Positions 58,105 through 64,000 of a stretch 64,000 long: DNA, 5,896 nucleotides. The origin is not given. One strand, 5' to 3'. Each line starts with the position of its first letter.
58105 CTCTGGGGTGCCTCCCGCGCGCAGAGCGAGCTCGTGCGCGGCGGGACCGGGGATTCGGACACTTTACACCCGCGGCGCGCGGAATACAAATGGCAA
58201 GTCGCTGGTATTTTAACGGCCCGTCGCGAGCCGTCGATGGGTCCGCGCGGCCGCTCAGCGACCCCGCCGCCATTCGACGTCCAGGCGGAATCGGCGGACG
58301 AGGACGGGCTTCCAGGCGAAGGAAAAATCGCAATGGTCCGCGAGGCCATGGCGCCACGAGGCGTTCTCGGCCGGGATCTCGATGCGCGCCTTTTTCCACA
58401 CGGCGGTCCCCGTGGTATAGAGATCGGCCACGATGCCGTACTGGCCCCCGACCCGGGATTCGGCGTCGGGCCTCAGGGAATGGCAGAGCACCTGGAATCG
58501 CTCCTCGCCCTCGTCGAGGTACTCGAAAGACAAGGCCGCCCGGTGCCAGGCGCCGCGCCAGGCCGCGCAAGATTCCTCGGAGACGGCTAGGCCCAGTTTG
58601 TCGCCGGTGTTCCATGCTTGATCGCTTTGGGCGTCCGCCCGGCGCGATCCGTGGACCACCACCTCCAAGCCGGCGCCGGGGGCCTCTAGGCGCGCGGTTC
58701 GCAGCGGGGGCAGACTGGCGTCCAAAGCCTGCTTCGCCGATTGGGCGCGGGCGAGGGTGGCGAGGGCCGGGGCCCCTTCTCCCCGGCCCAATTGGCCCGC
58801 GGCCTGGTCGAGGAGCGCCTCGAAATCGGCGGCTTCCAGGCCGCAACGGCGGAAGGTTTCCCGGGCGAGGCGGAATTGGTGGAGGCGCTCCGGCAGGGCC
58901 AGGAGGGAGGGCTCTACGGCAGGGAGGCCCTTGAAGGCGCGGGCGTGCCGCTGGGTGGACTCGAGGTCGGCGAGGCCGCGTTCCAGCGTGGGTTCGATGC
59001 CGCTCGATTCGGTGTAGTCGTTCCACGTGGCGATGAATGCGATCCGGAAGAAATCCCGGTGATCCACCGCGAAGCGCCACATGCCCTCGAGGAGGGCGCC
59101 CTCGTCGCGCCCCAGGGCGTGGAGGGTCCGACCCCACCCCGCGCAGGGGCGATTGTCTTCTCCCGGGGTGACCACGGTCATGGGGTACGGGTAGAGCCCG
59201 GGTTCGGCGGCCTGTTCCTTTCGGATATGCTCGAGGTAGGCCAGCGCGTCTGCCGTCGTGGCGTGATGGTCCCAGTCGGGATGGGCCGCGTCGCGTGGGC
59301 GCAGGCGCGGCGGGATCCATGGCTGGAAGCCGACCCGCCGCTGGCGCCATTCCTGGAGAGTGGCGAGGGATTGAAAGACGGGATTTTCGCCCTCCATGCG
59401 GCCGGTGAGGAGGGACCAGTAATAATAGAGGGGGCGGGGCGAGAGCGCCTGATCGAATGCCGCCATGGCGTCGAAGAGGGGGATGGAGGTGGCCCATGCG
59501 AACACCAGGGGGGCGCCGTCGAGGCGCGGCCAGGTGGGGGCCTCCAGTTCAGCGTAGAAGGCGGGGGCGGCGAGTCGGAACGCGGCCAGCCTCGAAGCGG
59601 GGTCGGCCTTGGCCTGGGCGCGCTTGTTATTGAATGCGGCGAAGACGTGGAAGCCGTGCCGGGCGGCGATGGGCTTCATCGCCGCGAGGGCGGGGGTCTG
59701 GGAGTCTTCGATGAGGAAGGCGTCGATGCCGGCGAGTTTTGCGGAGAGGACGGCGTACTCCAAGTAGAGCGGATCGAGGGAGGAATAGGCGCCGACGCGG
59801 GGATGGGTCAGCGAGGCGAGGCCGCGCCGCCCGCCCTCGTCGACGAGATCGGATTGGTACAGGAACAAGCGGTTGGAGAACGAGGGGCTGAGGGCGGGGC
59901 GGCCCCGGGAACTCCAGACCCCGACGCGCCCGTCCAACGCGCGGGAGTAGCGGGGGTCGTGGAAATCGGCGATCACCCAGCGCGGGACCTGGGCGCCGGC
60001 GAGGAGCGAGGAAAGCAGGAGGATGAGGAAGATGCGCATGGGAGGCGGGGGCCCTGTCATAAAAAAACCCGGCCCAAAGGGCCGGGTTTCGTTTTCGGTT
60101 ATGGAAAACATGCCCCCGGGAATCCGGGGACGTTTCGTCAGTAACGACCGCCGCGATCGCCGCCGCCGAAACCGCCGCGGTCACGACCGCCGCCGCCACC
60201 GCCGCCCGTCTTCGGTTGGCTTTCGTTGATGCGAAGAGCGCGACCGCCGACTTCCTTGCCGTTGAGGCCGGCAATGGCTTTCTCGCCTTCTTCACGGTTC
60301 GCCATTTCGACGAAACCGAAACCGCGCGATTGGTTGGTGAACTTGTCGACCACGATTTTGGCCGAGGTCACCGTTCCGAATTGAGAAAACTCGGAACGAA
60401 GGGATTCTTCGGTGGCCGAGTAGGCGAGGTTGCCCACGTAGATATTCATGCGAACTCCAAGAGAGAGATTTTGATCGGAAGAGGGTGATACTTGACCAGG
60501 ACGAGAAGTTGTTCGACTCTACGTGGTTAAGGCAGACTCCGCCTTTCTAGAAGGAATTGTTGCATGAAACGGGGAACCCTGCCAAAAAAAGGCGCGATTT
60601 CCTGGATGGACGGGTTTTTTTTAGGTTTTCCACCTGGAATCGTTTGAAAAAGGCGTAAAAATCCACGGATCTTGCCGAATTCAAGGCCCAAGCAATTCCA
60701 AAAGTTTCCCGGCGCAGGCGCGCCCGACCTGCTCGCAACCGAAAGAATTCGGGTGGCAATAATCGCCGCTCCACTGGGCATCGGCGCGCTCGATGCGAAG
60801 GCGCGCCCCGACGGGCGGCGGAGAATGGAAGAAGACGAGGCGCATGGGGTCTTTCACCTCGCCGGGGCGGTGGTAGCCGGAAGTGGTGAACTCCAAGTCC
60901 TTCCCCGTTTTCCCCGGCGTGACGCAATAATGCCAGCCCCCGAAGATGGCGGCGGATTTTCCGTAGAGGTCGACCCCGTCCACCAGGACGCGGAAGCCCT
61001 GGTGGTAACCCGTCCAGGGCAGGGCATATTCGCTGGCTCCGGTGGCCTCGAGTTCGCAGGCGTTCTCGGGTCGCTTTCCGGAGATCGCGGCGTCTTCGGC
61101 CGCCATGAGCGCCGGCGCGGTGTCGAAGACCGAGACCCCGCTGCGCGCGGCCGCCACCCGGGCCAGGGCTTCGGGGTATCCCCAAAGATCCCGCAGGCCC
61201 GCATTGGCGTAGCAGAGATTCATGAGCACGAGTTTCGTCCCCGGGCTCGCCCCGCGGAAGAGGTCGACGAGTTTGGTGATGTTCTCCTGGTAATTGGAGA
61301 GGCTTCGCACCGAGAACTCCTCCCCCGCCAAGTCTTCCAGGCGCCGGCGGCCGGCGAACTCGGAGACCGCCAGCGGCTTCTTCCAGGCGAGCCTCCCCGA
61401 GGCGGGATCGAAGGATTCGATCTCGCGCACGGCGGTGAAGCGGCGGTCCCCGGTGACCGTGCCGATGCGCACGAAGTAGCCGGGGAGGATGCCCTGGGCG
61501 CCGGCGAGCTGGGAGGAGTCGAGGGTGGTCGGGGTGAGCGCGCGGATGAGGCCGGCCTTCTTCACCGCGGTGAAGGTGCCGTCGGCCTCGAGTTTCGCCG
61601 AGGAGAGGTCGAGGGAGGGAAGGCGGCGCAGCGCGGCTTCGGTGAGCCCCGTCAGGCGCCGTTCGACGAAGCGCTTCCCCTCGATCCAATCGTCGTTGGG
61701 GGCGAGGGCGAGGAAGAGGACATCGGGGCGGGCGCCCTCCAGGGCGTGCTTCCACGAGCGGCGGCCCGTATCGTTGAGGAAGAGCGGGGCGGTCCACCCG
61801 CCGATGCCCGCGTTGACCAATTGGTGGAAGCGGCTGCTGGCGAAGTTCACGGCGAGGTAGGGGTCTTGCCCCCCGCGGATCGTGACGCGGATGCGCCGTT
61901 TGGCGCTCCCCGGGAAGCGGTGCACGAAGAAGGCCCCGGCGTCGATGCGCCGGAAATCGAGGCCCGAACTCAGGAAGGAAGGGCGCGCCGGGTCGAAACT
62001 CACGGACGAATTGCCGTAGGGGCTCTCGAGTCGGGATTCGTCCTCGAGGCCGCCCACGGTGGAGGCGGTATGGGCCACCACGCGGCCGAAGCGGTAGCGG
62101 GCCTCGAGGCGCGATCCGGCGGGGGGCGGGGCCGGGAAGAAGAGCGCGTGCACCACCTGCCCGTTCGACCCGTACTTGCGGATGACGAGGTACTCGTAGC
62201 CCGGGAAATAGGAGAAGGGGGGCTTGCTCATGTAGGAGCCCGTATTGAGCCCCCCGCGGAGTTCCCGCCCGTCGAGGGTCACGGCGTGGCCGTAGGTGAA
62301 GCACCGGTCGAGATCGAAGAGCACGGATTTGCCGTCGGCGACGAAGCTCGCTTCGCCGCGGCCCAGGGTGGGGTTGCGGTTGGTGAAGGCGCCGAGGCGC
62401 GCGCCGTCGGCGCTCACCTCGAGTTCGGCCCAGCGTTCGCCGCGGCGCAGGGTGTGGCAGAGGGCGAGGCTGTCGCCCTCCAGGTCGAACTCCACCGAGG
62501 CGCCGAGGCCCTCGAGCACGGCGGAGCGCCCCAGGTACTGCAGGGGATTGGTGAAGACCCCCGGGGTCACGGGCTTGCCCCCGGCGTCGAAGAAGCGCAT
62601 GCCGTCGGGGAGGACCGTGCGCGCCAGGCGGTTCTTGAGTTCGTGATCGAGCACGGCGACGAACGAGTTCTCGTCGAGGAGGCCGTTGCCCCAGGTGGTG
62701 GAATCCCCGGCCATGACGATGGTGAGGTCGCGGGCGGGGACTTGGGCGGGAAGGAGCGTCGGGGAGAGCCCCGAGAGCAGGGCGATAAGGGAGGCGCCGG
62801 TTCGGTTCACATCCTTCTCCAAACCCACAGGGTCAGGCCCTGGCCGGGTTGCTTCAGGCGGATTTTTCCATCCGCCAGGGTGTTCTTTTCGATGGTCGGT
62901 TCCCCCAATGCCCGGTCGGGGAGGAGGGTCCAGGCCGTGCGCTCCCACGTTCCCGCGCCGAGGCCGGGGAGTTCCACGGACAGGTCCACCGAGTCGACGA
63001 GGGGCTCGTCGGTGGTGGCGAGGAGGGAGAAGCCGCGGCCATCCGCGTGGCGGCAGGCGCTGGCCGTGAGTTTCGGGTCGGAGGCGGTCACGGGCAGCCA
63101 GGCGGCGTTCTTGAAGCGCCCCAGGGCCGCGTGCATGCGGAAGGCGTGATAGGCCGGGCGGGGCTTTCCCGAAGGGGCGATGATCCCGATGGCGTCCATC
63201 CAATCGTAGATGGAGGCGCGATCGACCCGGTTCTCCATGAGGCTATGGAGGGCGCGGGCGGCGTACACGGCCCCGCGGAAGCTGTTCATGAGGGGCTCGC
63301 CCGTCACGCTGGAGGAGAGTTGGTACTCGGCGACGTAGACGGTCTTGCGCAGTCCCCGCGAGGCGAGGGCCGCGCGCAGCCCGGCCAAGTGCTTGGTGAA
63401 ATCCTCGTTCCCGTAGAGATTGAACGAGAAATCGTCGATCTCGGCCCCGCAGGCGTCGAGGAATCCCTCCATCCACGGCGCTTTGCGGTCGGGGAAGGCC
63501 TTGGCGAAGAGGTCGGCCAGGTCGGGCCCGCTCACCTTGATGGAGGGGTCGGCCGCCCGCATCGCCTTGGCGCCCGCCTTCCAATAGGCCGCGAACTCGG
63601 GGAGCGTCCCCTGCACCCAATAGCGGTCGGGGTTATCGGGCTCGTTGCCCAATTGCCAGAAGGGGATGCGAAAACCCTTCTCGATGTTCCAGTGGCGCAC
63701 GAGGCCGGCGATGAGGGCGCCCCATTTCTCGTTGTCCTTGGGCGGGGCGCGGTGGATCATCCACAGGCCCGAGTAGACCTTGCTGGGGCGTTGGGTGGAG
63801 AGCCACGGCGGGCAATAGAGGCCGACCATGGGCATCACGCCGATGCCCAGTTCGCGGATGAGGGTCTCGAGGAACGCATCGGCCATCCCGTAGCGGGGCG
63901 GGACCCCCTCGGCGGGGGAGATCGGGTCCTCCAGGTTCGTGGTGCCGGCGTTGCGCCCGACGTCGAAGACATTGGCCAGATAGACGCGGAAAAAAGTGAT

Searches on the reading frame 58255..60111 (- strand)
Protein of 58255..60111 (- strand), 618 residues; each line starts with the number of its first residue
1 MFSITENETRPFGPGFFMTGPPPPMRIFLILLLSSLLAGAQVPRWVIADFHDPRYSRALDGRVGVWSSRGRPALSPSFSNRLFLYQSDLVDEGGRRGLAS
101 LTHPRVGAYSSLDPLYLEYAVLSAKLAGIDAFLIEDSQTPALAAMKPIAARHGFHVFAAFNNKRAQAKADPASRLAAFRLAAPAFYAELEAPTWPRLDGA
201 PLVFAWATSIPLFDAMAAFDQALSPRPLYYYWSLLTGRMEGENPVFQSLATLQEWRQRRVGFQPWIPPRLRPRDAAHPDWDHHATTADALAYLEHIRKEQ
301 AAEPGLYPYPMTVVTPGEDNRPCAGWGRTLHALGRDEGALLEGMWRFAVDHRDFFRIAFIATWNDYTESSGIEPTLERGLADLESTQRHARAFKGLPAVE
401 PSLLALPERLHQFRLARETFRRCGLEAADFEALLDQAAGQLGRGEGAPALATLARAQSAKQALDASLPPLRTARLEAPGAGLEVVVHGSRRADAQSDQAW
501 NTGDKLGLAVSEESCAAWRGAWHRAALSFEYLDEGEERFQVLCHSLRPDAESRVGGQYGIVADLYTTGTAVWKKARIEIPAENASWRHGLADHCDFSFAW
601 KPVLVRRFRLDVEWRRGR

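Call 9: search_protein_families(library=pfam, proteins=[window:58255-60111:-], max_evalue=0.001)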
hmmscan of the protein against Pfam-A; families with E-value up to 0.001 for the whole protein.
window:58255-60111:- (618 aa): 0 families

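Call 74: search_protein_families(library=pfam, proteins=[window:58255-60111:-], max_evalue=0.1)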
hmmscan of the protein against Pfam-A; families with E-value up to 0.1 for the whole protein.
window:58255-60111:- (618 aa): 1 family
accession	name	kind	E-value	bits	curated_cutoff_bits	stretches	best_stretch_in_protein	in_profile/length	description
PF03659.20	Glyco_hydro_71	-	0.01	15.1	34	0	350-378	218-244/375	Glycosyl hydrolase family 71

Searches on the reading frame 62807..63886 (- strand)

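Call 9: search_protein_families(library=pfam, proteins=[window:62807-63886:-], max_evalue=0.001)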
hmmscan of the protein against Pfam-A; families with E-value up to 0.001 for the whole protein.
window:62807-63886:- (359 aa): 1 family
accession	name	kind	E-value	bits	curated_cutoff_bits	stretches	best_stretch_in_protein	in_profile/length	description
PF01229.23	Glyco_hydro_39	-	8.7e-13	48.3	26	1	3-147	80-212/472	Glycosyl hydrolases family 39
